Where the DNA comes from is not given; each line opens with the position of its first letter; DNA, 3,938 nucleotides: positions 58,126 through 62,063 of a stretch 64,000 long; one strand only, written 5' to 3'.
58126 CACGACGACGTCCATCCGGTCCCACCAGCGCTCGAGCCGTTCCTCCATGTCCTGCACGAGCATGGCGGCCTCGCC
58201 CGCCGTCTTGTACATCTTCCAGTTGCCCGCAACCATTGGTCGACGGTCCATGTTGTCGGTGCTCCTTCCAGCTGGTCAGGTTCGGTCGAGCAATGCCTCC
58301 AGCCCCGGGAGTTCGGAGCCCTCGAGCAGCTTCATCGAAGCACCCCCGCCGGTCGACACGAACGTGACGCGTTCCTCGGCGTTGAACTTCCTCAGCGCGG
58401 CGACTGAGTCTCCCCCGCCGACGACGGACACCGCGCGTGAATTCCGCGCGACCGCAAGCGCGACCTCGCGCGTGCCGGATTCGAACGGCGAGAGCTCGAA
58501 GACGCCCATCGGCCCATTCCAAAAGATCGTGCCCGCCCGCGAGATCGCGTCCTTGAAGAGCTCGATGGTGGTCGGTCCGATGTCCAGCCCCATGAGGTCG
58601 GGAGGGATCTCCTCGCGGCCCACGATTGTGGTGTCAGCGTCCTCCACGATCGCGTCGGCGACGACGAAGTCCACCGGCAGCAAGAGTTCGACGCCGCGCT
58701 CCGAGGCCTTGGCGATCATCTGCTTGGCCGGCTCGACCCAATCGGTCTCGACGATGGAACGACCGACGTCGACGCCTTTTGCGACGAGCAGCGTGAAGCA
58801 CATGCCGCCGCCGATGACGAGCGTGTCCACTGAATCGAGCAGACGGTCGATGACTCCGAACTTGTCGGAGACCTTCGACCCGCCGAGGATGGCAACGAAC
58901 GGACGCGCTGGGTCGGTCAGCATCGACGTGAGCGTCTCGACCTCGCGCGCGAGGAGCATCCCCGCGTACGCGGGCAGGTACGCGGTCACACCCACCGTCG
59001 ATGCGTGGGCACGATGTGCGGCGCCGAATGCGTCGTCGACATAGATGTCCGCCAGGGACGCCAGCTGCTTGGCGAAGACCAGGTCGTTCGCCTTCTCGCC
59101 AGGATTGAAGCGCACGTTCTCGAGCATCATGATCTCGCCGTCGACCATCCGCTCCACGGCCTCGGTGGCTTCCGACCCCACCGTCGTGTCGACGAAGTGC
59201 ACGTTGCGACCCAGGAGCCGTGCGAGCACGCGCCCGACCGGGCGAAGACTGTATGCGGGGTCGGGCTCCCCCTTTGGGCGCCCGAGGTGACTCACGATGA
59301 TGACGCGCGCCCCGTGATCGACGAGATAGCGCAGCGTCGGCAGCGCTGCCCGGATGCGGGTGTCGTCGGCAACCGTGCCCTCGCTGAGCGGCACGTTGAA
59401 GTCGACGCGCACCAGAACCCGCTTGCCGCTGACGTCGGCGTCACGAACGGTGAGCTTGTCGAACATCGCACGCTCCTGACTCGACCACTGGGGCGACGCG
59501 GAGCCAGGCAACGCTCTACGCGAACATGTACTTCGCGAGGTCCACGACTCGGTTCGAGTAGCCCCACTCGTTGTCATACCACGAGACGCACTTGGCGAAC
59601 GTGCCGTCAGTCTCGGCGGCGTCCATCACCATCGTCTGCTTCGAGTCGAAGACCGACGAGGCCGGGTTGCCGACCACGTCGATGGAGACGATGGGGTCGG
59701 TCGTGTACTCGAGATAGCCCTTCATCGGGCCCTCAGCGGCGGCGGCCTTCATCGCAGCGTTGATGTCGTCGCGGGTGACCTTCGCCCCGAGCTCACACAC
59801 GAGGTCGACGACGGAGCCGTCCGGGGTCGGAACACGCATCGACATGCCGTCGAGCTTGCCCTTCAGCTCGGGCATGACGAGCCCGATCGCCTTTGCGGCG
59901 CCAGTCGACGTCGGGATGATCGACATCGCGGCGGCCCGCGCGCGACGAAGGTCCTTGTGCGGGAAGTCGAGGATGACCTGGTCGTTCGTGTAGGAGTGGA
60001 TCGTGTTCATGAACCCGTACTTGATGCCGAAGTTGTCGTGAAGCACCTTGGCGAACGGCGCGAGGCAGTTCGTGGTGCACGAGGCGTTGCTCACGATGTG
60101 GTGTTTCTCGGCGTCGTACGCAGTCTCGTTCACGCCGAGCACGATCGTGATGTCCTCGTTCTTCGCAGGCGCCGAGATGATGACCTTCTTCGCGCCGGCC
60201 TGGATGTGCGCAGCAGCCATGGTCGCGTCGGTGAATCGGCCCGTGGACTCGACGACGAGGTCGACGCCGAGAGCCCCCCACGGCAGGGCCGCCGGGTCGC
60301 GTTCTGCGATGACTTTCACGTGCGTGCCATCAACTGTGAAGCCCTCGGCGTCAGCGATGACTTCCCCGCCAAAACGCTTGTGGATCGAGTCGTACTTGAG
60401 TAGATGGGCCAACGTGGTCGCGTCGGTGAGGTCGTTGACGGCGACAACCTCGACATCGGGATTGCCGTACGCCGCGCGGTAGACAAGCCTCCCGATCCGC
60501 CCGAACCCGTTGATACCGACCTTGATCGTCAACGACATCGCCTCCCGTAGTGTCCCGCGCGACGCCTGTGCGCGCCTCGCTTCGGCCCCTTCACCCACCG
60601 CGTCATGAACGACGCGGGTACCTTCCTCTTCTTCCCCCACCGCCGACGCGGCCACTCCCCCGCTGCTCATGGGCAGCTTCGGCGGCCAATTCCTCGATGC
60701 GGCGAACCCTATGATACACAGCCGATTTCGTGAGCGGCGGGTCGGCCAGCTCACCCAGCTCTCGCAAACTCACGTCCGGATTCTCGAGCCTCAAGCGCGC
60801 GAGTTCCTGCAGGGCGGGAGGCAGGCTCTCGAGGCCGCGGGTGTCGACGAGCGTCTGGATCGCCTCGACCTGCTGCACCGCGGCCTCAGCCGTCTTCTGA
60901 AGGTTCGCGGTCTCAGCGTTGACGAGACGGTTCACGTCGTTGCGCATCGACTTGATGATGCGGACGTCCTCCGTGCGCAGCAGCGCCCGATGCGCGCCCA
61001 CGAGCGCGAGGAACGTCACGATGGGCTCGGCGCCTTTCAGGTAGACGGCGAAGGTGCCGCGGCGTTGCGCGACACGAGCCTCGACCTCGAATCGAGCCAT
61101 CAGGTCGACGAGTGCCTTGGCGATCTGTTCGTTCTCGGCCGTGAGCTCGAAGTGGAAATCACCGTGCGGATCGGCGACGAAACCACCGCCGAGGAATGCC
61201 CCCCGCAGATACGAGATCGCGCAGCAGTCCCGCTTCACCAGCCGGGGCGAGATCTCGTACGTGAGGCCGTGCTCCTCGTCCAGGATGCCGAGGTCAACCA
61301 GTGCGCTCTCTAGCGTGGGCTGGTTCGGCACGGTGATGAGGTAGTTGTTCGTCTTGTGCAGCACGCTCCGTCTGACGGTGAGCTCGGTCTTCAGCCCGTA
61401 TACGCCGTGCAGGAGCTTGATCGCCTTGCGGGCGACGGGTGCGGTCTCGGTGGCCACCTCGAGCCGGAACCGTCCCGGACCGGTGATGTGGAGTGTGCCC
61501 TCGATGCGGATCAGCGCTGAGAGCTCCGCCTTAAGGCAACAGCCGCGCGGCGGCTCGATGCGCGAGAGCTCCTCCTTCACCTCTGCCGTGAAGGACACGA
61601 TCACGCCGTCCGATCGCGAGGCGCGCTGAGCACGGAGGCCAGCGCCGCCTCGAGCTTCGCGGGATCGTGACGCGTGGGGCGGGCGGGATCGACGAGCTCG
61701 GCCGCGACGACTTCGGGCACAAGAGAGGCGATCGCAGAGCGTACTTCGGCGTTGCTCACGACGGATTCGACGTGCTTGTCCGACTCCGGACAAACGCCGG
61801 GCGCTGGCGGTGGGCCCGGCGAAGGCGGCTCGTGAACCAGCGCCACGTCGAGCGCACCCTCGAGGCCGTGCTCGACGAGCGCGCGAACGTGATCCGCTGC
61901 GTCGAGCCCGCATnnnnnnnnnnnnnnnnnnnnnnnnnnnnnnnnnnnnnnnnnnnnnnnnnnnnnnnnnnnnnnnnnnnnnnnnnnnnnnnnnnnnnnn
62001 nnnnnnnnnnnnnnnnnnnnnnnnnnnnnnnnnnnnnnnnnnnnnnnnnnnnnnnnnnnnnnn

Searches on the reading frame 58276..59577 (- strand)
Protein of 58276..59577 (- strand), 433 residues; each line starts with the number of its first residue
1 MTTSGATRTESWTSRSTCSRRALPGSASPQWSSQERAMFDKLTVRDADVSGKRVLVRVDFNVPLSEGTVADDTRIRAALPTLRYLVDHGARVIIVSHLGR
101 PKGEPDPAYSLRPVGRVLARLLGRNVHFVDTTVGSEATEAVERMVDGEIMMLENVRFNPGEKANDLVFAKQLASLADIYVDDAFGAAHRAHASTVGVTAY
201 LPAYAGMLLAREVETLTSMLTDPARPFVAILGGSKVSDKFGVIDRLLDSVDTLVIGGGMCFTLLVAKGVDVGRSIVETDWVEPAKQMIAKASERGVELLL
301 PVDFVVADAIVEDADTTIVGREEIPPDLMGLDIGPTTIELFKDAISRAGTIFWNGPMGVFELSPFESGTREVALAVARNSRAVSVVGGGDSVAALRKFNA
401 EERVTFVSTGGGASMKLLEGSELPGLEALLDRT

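Call 40: search_protein_families(library=pfam, proteins=[window:58276-59577:-], max_evalue=0.00001)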
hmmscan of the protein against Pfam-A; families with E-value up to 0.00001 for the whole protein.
window:58276-59577:- (433 aa): 1 family
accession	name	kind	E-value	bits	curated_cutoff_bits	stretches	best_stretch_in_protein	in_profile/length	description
PF00162.24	PGK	-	3.2e-155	517.2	27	1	44-420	1-378/379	Phosphoglycerate kinase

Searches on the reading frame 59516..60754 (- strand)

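Call 40: search_protein_families(library=pfam, proteins=[window:59516-60754:-], max_evalue=0.00001)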
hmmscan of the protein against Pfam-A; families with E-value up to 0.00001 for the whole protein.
window:59516-60754:- (412 aa): 2 families
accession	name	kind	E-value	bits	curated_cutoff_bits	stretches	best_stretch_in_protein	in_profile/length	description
PF02800.25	Gp_dh_C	-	3.8e-65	218.7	24.4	1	231-393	1-158/158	Glyceraldehyde 3-phosphate dehydrogenase, C-terminal domain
PF00044.30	Gp_dh_N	-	3e-40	137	31.7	1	77-176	1-100/101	Glyceraldehyde 3-phosphate dehydrogenase, NAD binding domain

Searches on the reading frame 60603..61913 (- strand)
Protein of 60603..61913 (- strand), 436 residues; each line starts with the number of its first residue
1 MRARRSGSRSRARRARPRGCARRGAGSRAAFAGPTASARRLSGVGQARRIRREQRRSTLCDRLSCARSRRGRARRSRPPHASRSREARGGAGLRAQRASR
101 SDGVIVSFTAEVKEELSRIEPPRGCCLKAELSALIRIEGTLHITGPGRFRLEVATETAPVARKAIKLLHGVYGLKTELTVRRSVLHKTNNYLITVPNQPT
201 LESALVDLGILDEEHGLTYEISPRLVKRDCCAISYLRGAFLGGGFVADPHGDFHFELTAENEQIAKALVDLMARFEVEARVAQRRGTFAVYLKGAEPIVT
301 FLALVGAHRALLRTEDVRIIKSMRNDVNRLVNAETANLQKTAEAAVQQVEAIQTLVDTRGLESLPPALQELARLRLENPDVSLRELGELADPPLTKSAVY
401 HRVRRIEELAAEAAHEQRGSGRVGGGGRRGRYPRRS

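Call 40: search_protein_families(library=pfam, proteins=[window:60603-61913:-], max_evalue=0.00001)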
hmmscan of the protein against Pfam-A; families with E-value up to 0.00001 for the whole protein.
window:60603-61913:- (436 aa): 3 families
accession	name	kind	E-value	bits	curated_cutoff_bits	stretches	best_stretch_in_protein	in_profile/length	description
PF02650.20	HTH_WhiA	-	9e-34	116.2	27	1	327-410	1-84/84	WhiA C-terminal HTH domain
PF14527.11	LAGLIDADG_WhiA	-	7.2e-28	97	23.2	1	234-324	3-93/93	WhiA LAGLIDADG-like domain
PF10298.14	WhiA_N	-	1.2e-21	77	23.4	1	125-211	2-86/86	WhiA N-terminal LAGLIDADG-like domain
